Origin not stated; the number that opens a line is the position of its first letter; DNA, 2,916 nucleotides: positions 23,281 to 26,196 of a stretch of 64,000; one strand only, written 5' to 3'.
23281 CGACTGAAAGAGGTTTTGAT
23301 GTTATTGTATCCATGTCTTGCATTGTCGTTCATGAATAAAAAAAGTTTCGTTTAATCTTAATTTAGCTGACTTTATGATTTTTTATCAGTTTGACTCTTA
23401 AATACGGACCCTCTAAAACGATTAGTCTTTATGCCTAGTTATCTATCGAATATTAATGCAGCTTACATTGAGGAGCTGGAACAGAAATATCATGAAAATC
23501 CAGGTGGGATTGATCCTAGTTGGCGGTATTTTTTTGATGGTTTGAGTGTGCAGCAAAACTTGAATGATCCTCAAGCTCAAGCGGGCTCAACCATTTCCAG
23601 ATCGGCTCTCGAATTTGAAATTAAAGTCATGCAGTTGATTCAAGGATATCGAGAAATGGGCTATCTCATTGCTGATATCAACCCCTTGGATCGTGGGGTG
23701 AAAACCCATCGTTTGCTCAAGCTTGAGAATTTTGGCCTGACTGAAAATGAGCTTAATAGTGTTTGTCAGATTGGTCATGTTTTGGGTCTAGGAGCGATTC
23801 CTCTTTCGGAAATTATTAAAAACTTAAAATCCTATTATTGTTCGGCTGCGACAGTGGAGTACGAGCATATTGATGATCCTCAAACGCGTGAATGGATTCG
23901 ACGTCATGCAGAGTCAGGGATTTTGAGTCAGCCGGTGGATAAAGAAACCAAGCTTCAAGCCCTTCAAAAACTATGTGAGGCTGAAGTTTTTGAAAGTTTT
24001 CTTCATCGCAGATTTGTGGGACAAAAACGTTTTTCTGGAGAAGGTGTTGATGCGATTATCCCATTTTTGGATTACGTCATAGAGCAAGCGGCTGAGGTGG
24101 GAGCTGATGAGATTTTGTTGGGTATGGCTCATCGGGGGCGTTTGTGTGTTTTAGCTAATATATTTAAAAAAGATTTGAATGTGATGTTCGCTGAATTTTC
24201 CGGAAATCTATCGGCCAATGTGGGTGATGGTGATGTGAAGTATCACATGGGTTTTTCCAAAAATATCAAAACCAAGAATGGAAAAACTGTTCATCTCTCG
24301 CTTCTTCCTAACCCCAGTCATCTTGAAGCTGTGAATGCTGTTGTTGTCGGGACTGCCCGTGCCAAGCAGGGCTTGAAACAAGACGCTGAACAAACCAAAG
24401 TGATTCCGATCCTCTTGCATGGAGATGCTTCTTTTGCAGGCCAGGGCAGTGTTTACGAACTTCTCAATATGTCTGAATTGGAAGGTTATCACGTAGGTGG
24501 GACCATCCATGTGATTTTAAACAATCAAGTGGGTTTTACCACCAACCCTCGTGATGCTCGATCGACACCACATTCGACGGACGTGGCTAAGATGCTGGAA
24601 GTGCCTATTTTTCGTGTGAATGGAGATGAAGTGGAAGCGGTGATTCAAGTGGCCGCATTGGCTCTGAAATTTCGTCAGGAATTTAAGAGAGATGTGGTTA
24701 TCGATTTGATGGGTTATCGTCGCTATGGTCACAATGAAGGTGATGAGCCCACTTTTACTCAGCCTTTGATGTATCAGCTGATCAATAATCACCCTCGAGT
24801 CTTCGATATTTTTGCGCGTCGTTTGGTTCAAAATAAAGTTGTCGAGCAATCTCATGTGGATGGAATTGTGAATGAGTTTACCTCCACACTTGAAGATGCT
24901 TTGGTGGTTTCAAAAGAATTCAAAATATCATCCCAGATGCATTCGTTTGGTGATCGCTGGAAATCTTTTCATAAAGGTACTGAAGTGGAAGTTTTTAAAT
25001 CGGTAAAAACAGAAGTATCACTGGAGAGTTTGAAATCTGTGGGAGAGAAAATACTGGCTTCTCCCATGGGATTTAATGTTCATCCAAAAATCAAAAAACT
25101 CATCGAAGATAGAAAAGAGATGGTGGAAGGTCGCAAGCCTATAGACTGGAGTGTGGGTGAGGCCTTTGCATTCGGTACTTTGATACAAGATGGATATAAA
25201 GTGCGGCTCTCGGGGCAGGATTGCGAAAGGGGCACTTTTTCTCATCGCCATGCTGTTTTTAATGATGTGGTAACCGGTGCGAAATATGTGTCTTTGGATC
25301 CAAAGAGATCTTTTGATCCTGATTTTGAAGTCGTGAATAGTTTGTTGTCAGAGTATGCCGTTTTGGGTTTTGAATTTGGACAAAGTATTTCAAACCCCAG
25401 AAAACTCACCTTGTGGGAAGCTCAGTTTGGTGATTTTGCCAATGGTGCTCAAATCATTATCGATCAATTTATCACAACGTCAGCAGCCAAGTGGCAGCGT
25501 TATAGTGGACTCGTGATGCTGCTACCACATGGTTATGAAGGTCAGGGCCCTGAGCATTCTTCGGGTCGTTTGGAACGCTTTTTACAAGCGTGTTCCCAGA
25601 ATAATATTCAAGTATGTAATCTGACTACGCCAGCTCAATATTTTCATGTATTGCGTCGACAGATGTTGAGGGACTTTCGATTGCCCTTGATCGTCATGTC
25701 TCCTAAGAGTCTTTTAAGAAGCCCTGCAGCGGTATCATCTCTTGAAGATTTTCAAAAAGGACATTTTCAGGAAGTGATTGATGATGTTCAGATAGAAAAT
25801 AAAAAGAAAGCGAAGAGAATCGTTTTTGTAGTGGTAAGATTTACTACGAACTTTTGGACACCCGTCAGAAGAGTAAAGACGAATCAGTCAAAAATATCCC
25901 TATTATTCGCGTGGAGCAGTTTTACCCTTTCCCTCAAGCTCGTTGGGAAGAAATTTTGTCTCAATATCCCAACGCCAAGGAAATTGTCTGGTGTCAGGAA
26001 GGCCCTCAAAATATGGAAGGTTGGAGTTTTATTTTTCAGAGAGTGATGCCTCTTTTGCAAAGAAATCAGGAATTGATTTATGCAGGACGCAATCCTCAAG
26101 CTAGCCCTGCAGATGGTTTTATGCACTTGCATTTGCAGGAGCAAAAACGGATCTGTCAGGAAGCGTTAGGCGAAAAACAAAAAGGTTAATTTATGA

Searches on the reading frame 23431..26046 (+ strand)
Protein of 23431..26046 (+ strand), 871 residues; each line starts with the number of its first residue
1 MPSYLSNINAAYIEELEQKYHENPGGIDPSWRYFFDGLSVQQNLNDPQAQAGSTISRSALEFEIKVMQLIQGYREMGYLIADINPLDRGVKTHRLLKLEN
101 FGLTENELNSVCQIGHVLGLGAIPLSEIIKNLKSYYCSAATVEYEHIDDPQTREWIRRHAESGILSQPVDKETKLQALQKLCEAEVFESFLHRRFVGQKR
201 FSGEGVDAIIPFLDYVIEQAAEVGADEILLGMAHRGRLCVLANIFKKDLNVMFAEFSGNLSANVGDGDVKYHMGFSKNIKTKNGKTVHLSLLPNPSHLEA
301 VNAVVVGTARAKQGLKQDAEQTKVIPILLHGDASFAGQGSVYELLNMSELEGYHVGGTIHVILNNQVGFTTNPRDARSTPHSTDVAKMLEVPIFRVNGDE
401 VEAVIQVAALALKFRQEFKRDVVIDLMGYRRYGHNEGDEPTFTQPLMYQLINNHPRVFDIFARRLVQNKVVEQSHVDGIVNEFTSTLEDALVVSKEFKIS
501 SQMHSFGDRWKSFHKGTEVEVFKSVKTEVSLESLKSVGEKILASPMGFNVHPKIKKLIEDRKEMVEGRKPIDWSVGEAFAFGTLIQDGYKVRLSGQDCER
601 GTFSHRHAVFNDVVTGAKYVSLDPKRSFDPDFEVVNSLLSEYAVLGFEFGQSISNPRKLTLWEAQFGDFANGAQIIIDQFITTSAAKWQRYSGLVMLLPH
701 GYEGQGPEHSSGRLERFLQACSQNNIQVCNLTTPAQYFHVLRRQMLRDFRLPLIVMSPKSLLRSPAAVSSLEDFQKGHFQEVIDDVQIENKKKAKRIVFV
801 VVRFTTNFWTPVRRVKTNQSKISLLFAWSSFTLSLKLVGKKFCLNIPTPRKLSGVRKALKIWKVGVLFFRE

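Call 66: search_protein_families(library=ncbifam, proteins=[window:23431-26046:+], max_evalue=1e-10)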
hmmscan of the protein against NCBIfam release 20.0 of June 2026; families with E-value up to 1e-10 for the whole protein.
window:23431-26046:+ (871 aa): 4 families
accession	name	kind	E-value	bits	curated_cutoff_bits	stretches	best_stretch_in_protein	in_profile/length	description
NF006914.0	PRK09404.1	equivalog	0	1066.4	764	1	3-810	12-817/919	2-oxoglutarate dehydrogenase E1 component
NF008907.0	PRK12270.1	equivalog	1.7e-291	970.2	878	1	58-810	394-1139/1241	multifunctional oxoglutarate decarboxylase/oxoglutarate dehydrogenase thiamine pyrophosphate-binding subunit/dihydrolipoyllysine-residue suc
TIGR00239.1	2oxo_dh_E1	equivalog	4.5e-285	948.2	770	1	4-823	1-842/931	2-oxoglutarate dehydrogenase E1 component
TIGR03182.1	PDH_E1_alph_y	equivalog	3.4e-13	49.2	393.85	1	317-496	126-300/315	pyruvate dehydrogenase (acetyl-transferring) E1 component subunit alpha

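Call 73: find_homologous_proteins(query=window:23431-26046:+, max_evalue=1e-100)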
Query window:23431-26046:+ (871 aa): 7995 proteins with E <= 1e-100 among 8000 candidates; the best 120 are listed.
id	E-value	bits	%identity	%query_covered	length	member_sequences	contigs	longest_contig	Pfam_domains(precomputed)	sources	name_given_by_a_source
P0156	0.0e+0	1989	100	100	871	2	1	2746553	PF16078.11,PF00676.26,PF02779.30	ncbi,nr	ncbi:MAG: 2-oxoglutarate dehydrogenase E1 component [Deltaproteobacteria bacterium]|nr:MAG: 2-oxoglu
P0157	0.0e+0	1536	82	92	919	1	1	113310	PF16870.11,PF16078.11,PF00676.26,PF02779.30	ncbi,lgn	-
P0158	0.0e+0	1215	65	92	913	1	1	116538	PF16870.11,PF16078.11,PF00676.26,PF02779.30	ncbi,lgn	ncbi:MAG: 2-oxoglutarate dehydrogenase E1 component [bacterium]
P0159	0.0e+0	1200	63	94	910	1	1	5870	PF16870.11,PF16078.11,PF00676.26,PF02779.30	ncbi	-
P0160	0.0e+0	1189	63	94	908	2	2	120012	PF16870.11,PF16078.11,PF00676.26,PF02779.30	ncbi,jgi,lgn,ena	-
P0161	0.0e+0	1187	64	92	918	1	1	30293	PF16870.11,PF16078.11,PF00676.26,PF02779.30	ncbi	-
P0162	0.0e+0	1163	61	92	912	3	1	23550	PF16870.11,PF16078.11,PF00676.26,PF02779.30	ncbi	-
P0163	0.0e+0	1161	62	92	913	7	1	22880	PF16870.11,PF16078.11,PF00676.26,PF02779.30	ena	-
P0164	0.0e+0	1159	62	92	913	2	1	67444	PF16870.11,PF16078.11,PF00676.26,PF02779.30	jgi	jgi:2-oxoglutarate dehydrogenase E1 component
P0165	0.0e+0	1157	62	92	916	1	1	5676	PF16870.11,PF16078.11,PF00676.26,PF02779.30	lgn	-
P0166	0.0e+0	1155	62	92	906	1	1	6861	PF16870.11,PF16078.11,PF00676.26,PF02779.30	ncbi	-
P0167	0.0e+0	1155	62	92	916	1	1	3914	PF16870.11,PF16078.11,PF00676.26,PF02779.30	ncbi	-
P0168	0.0e+0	1152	62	92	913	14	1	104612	PF16870.11,PF16078.11,PF00676.26,PF02779.30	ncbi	-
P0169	0.0e+0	1151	61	92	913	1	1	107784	PF16870.11,PF16078.11,PF00676.26,PF02779.30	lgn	-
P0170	0.0e+0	1151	61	92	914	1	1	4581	PF16870.11,PF16078.11,PF00676.26,PF02779.30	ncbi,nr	ncbi:MAG: 2-oxoglutarate dehydrogenase E1 component [Deltaproteobacteria bacterium]|nr:2-oxoglutarat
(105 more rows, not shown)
